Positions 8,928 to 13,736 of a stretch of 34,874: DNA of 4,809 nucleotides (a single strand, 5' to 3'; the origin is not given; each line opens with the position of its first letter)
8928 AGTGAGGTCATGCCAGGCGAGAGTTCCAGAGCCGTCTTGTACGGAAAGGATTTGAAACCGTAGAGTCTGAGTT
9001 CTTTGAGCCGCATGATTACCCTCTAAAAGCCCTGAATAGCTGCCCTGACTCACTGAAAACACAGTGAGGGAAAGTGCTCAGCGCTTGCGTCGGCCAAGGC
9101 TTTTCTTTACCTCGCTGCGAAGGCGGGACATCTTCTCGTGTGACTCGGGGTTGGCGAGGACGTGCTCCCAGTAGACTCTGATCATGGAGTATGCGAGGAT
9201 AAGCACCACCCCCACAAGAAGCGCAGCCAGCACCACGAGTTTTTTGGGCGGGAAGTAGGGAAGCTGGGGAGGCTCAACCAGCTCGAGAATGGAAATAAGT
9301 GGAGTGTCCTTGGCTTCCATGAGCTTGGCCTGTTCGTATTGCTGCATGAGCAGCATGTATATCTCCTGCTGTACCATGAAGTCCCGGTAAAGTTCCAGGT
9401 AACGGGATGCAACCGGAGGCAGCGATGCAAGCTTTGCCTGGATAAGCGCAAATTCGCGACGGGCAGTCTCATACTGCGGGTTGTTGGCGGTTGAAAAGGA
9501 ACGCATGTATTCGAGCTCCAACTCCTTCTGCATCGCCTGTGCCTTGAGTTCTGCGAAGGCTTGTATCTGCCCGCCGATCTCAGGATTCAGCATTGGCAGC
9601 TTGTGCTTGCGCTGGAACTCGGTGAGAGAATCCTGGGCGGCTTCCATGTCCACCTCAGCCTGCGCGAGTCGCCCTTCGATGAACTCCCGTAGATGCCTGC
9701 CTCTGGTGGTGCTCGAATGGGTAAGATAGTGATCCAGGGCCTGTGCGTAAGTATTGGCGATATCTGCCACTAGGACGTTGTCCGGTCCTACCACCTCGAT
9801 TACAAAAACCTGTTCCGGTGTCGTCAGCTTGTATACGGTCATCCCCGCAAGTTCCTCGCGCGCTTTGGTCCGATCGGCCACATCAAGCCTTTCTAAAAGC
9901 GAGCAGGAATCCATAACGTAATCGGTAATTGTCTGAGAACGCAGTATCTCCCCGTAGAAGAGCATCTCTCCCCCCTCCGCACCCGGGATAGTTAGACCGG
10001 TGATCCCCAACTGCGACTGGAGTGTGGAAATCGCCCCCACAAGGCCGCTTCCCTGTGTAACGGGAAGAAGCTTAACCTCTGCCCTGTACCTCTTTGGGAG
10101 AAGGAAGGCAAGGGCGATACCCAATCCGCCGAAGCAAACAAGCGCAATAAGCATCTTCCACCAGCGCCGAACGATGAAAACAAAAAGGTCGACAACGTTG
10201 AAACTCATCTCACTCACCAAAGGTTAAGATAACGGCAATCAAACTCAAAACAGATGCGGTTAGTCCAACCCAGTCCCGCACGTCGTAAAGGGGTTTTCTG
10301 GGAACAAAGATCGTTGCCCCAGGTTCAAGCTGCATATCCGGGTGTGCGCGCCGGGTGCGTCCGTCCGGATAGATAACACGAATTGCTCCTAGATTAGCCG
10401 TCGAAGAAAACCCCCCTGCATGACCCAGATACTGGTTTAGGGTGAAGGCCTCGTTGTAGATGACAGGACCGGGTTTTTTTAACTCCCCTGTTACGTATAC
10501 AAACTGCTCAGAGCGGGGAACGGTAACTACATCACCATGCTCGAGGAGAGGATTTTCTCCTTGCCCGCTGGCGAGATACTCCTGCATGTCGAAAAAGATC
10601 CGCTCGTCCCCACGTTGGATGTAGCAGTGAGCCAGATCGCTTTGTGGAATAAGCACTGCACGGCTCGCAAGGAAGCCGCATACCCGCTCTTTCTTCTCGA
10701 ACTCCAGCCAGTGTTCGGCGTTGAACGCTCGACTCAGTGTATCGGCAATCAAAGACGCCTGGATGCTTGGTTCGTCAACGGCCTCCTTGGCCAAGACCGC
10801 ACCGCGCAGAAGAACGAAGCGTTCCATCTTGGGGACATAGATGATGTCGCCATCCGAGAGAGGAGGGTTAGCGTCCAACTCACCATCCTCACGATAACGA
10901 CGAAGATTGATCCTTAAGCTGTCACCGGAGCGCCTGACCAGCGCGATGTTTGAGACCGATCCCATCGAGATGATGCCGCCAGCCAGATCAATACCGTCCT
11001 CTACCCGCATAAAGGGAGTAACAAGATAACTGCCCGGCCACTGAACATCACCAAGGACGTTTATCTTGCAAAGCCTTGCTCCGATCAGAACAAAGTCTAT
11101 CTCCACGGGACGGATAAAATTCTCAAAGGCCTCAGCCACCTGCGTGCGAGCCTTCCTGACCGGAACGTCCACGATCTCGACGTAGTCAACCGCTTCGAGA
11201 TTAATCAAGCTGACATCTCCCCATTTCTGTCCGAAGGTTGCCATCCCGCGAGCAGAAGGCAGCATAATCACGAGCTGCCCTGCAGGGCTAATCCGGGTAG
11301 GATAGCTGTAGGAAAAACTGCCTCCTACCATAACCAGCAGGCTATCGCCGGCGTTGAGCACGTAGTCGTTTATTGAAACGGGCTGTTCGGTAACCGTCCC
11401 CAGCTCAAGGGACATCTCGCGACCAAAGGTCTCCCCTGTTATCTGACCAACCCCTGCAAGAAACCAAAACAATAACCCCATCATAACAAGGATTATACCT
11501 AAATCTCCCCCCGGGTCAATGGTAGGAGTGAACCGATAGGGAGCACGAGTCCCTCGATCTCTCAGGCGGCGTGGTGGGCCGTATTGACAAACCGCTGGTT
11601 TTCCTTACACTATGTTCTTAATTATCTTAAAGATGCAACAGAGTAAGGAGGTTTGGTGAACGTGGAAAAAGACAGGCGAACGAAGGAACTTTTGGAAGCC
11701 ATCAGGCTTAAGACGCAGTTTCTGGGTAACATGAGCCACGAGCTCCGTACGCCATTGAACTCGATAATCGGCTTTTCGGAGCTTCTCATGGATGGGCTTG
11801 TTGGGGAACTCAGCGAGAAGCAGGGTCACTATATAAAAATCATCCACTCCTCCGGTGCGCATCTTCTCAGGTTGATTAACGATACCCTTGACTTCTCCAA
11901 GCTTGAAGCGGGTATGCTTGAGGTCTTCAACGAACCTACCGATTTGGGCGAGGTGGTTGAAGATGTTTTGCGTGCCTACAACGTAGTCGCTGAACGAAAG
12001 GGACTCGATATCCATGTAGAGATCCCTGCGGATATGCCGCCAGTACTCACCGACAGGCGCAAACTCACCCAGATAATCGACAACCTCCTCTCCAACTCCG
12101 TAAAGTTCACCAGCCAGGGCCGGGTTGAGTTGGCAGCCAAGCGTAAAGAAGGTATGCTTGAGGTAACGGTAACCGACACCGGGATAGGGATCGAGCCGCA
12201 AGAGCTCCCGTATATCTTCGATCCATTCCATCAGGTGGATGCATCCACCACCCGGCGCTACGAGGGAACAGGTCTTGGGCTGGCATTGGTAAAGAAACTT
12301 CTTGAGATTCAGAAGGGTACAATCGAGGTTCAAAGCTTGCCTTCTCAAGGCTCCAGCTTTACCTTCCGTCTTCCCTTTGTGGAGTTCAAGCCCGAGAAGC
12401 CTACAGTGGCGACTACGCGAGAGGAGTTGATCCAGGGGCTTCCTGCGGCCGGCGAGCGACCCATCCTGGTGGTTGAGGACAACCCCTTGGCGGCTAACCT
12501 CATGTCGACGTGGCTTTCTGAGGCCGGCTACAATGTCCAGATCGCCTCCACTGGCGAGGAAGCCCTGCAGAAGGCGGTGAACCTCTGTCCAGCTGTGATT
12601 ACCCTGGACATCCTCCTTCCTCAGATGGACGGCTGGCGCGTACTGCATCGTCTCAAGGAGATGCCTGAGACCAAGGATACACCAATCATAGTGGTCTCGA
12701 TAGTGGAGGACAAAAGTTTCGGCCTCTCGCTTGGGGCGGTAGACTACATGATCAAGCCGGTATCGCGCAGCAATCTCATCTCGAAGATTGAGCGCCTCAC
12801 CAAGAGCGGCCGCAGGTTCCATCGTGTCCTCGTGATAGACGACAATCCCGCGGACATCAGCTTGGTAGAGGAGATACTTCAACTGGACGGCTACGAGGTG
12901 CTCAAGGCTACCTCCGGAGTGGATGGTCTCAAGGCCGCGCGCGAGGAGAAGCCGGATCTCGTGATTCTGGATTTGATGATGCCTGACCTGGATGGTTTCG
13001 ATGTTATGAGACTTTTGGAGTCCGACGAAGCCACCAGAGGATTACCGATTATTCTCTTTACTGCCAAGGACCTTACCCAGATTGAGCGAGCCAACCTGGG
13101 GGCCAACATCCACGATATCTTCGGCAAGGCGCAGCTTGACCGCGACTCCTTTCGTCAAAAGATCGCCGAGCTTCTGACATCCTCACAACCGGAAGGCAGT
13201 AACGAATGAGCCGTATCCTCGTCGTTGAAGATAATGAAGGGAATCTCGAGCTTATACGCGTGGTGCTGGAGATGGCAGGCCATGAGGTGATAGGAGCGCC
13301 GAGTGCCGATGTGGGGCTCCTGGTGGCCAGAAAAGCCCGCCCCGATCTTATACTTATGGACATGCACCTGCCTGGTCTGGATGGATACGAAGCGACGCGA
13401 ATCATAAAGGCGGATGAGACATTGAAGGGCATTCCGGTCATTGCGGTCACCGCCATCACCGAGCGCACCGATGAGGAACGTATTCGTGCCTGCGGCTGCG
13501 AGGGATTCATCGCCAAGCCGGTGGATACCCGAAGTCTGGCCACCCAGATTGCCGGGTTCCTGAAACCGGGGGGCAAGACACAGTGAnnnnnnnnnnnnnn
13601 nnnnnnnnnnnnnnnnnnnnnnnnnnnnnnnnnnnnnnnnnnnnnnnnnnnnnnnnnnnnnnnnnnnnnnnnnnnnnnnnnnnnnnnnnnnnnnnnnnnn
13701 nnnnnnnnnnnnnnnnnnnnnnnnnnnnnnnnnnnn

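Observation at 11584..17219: Input-less hybrid kinase, CheY, REC-PATAN-pseudoGTPase operon that runs straight into an EF-G gene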

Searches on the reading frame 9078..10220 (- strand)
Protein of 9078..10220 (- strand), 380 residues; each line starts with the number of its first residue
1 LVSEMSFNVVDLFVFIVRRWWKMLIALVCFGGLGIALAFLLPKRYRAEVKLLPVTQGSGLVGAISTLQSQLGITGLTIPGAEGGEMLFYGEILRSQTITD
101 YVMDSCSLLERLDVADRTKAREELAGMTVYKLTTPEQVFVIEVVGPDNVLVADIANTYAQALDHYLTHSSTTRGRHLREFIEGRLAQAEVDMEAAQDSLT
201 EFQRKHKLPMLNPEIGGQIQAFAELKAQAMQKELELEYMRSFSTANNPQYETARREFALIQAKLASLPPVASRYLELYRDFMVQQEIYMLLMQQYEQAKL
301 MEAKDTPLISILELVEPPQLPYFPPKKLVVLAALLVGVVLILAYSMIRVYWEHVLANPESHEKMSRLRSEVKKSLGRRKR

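Call 49: search_protein_families(library=pfam, proteins=[window:9078-10220:-], max_evalue=0.00001)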
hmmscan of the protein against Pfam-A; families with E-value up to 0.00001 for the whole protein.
window:9078-10220:- (380 aa): 2 families
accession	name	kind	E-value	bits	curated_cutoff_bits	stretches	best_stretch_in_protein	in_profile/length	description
PF13807.11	GNVR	-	2e-09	37.7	27.7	1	273-348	5-80/82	G-rich domain on putative tyrosine kinase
PF02706.20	Wzz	-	5.9e-08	33.4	25.5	1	7-104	3-89/91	Chain length determinant protein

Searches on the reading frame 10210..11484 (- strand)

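Call 49: search_protein_families(library=pfam, proteins=[window:10210-11484:-], max_evalue=0.00001)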
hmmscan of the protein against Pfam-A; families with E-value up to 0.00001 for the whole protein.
window:10210-11484:- (424 aa): 2 families
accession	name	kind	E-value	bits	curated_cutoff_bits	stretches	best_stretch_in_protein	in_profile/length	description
PF22461.2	SLBB_2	-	1.1e-17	64.4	27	1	140-217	2-79/79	SLBB domain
PF10531.15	SLBB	-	3.3e-17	62.5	27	1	141-190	2-52/55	SLBB domain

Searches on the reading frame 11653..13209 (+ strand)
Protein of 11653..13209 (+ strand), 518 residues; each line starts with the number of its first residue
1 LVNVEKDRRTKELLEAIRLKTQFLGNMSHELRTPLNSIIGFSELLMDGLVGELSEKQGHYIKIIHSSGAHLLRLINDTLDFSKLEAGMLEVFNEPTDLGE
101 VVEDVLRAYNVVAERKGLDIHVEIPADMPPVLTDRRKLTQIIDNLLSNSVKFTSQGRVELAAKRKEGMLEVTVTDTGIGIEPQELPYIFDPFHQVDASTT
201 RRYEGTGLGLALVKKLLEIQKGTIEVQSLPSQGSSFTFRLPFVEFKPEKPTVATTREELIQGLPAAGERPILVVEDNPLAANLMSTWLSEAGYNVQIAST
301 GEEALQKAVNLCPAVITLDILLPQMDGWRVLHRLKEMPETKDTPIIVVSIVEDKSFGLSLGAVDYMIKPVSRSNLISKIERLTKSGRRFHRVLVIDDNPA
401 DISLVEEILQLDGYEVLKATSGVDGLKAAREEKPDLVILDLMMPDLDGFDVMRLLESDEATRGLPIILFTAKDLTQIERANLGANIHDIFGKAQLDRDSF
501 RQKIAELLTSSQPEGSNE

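Call 3: search_protein_families(library=pfam, proteins=[window:11653-13209:+], max_evalue=0.01)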
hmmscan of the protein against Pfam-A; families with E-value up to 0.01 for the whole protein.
window:11653-13209:+ (518 aa): 5 families
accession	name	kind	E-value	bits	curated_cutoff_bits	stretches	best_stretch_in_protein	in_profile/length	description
PF00072.30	Response_reg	-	2.4e-44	150.5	30.2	2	271-379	1-110/111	Response regulator receiver domain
PF02518.31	HATPase_c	-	2.7e-29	102.3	26.4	1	134-242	2-109/111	Histidine kinase-, DNA gyrase B-, and HSP90-like ATPase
PF00512.31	HisKA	-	4.7e-23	81.5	26.9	1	20-87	2-66/66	His Kinase A (phospho-acceptor) domain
PF13581.12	HATPase_c_2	-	0.0012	19.3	27.4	1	138-217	32-109/127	Histidine kinase-like ATPase domain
PF02310.24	B12-binding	-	0.0042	17.3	32.1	0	402-449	17-68/121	B12 binding domain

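Call 9: search_protein_families(library=ncbifam, proteins=[window:11653-13209:+], max_evalue=0.01)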
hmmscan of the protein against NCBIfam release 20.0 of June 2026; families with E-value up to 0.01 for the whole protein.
window:11653-13209:+ (518 aa): 166 families (the best 25 are shown)
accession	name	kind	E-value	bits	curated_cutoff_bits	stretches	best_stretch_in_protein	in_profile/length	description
NF008318.0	PRK11107.1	equivalog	1.3e-100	337.8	890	3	3-242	276-518/920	two-component sensor histidine kinase BarA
TIGR02956.1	TMAO_torS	equivalog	7.8e-99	332.1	676.5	2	15-386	459-823/967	TMAO reductase system sensor histidine kinase/response regulator TorS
NF038297.2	hybrid_HK_HrmK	equivalog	3.1e-97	326.7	725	2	10-377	225-602/607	hybrid histidine kinase/response regulator HrmK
NF008302.0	PRK11091.1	equivalog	3.9e-83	280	838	2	5-384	268-644/779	aerobic respiration two-component sensor histidine kinase ArcB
NF041947.1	LuxQ_Vibrio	equivalog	1.1e-79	268.4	1200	2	12-379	464-835/843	quorum-sensing autoinducer 2 sensor kinase/phosphatase LuxQ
NF008099.0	PRK10841.1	equivalog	5.6e-78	262.7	920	3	17-248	467-696/949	two-component system sensor histidine kinase RcsC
NF011874.0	PRK15347.1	equivalog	5.4e-77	259.7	852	3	15-250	393-622/921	two component system sensor kinase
NF045901.1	HisKinLetSLeg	equivalog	1.1e-73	248.7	1650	3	7-241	280-517/906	two-component system sensor histidine kinase LetS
NF047465.1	hybrid_HK_LvrA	exception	1.9e-69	234.6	1200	2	11-383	193-584/819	hybrid histidine kinase/response regulator LvrA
NF046044.1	PnpS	equivalog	1.4e-60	205.4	400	1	18-241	168-390/390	two-component system histidine kinase PnpS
NF041832.1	near_NosP_CTERM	subfamily_domain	2.7e-60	204.4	400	2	19-377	6-364/370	NahK/ErcS family hybrid sensor histidine kinase/response regulator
NF047874.1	MASE3_PAS_HK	subfamily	7.3e-58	196.8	560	1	11-251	389-634/655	MASE3 domain-containing sensor histidine kinase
NF008543.0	PRK11466.1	equivalog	1.5e-57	195.2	982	2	12-336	436-750/914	TMAO reductase system sensor histidine kinase/response regulator TorS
NF041880.1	EPS_EpsF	equivalog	4.2e-54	183.9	900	3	4-239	257-488/492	response regulator EpsF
NF050805.1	CellDivHKDivJCaul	equivalog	5.3e-54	183.4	1000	1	6-250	286-527/531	cell cycle sensor histidine kinase DivJ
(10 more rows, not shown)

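Call 74: search_protein_families(library=padloc, proteins=[window:11653-13209:+], max_evalue=0.001)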
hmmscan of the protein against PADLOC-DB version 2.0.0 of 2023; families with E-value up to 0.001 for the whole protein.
window:11653-13209:+ (518 aa): 5 families
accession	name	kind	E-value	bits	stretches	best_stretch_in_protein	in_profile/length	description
PDLC00405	SduA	-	8.5e-17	59.6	2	270-327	8-65/323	DUF4263 domain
PDLC04647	PDC-M43B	-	1.8e-07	28.5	1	144-229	234-320/347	-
PDLC04725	PDC-M60B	-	6.2e-06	24.1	0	391-447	5-63/158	-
PDLC04055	PD-T4-6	-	2.3e-05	21.4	0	265-384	362-484/496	-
PDLC04650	PDC-M43B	-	9.4e-05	19.8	1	120-228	209-320/344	-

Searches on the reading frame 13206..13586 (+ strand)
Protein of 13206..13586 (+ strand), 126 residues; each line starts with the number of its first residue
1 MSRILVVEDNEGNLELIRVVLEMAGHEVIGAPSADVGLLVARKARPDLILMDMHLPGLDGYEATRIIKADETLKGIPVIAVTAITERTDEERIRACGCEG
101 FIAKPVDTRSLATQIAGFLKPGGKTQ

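Call 3: search_protein_families(library=pfam, proteins=[window:13206-13586:+], max_evalue=0.01)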
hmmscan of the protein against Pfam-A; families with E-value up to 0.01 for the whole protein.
window:13206-13586:+ (126 aa): 1 family
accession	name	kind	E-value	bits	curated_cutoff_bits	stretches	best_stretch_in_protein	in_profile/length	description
PF00072.30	Response_reg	-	1e-22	80.8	30.2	1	4-115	1-110/111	Response regulator receiver domain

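Call 9: search_protein_families(library=ncbifam, proteins=[window:13206-13586:+], max_evalue=0.01)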
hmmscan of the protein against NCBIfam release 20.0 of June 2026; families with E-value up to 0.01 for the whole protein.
window:13206-13586:+ (126 aa): 100 families (the best 25 are shown)
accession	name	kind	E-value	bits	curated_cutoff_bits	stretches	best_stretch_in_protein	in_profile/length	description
NF008318.0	PRK11107.1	equivalog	5.6e-24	84.3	890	1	3-118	669-784/920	two-component sensor histidine kinase BarA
NF007135.0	PRK09581.1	equivalog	1.1e-22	80.5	474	1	2-115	3-116/457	PleD family two-component system response regulator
NF011874.0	PRK15347.1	equivalog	1e-21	76.7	852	1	3-115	692-806/921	two component system sensor kinase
TIGR02154.1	PhoB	equivalog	1.1e-20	73.9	296.2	1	2-119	3-120/226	phosphate regulon transcriptional regulator PhoB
TIGR02956.1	TMAO_torS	equivalog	7e-18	64.1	676.5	1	3-121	703-822/967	TMAO reductase system sensor histidine kinase/response regulator TorS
NF038297.2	hybrid_HK_HrmK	equivalog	4e-17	62.1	725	1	2-116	491-605/607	hybrid histidine kinase/response regulator HrmK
NF040689.1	MtrAB_MtrA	equivalog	4.4e-16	58.9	300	1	4-120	1-114/219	MtrAB system response regulator MtrA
NF041733.1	resp_reg_CseB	equivalog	1.1e-15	57.7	350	1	3-120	2-116/228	two-component system response regulator CseB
NF007546.0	PRK10161.1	equivalog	6.6e-15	55.3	471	1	2-117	3-118/229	phosphate response regulator transcription factor PhoB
NF053854.1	RespRegPhoBBctds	equivalog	1.2e-14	54.2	270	1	4-120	1-116/225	two-component system response regulator PhoB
NF008302.0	PRK11091.1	equivalog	2.1e-14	52.7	838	1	3-120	527-644/779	aerobic respiration two-component sensor histidine kinase ArcB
NF045944.1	ResRegRpaBCyano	equivalog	2e-13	50.2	330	1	5-120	1-113/229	response regulator transcription factor RpaB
NF040534.1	resp_reg_YycF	equivalog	5.8e-13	48.6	340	1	3-116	2-112/231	response regulator YycF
NF007820.0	PRK10529.1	equivalog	8.6e-13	48.2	325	1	1-115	1-112/225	two-component system response regulator KdpE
NF041947.1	LuxQ_Vibrio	equivalog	1.3e-12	46.4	1200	1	3-118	724-838/843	quorum-sensing autoinducer 2 sensor kinase/phosphatase LuxQ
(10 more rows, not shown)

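Call 74: search_protein_families(library=padloc, proteins=[window:13206-13586:+], max_evalue=0.001)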
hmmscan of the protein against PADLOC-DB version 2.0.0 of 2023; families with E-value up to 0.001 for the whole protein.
window:13206-13586:+ (126 aa): 3 families
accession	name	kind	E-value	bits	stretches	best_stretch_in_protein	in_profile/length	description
PDLC00405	SduA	-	5e-07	27.5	1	2-93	7-102/323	DUF4263 domain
PDLC04725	PDC-M60B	-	1.4e-05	23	1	2-60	4-64/158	-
PDLC04055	PD-T4-6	-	0.00013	18.9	1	3-120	367-484/496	-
